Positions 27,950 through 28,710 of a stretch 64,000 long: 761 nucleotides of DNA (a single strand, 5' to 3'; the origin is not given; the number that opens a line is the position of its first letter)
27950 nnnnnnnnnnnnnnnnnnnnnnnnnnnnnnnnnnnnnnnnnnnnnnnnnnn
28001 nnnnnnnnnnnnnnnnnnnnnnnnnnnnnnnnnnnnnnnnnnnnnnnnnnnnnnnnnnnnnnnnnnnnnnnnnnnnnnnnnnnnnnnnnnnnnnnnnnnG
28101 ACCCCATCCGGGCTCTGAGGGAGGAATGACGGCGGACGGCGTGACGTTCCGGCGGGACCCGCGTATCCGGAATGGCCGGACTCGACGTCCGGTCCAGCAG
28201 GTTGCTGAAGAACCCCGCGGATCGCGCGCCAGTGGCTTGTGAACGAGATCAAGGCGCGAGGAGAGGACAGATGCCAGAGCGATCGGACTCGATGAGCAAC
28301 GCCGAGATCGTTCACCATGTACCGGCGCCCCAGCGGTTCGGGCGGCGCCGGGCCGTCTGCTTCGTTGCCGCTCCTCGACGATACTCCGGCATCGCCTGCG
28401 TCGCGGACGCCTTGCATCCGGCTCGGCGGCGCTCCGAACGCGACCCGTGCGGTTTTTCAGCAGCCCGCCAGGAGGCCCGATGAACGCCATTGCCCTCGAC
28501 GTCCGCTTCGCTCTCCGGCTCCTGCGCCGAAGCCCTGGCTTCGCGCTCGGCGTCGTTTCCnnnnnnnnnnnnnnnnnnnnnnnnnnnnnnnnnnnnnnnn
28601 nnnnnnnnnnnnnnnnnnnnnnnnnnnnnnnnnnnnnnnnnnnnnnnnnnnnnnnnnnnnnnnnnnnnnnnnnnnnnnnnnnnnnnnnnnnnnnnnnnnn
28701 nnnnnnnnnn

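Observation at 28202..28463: Two-copy ~260-270 nt element: conserved core closed by copy-specific but self-complementary long arms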

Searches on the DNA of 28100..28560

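Call 8: search_rna_families(source=window, start=28100, end=28560, threshold=evalue, max_evalue=10, show_alignments=2)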
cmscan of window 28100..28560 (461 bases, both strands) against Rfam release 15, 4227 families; matches with E-value up to 10: 3.
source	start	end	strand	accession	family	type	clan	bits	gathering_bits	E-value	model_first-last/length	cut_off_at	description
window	28374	28464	-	RF03009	malK-III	Cis-reg;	-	25.3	50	0.0021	1-94/94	no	malK-III RNA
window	28165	28319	+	RF01528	CC3513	Gene; sRNA;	-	14.5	40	2.9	1-176/176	no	caulobacter sRNA CC3513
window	28168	28222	-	RF02784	SorX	Gene; sRNA;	-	11.7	46.6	6.1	1-73/73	no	Singlet oxygen resistance RNA X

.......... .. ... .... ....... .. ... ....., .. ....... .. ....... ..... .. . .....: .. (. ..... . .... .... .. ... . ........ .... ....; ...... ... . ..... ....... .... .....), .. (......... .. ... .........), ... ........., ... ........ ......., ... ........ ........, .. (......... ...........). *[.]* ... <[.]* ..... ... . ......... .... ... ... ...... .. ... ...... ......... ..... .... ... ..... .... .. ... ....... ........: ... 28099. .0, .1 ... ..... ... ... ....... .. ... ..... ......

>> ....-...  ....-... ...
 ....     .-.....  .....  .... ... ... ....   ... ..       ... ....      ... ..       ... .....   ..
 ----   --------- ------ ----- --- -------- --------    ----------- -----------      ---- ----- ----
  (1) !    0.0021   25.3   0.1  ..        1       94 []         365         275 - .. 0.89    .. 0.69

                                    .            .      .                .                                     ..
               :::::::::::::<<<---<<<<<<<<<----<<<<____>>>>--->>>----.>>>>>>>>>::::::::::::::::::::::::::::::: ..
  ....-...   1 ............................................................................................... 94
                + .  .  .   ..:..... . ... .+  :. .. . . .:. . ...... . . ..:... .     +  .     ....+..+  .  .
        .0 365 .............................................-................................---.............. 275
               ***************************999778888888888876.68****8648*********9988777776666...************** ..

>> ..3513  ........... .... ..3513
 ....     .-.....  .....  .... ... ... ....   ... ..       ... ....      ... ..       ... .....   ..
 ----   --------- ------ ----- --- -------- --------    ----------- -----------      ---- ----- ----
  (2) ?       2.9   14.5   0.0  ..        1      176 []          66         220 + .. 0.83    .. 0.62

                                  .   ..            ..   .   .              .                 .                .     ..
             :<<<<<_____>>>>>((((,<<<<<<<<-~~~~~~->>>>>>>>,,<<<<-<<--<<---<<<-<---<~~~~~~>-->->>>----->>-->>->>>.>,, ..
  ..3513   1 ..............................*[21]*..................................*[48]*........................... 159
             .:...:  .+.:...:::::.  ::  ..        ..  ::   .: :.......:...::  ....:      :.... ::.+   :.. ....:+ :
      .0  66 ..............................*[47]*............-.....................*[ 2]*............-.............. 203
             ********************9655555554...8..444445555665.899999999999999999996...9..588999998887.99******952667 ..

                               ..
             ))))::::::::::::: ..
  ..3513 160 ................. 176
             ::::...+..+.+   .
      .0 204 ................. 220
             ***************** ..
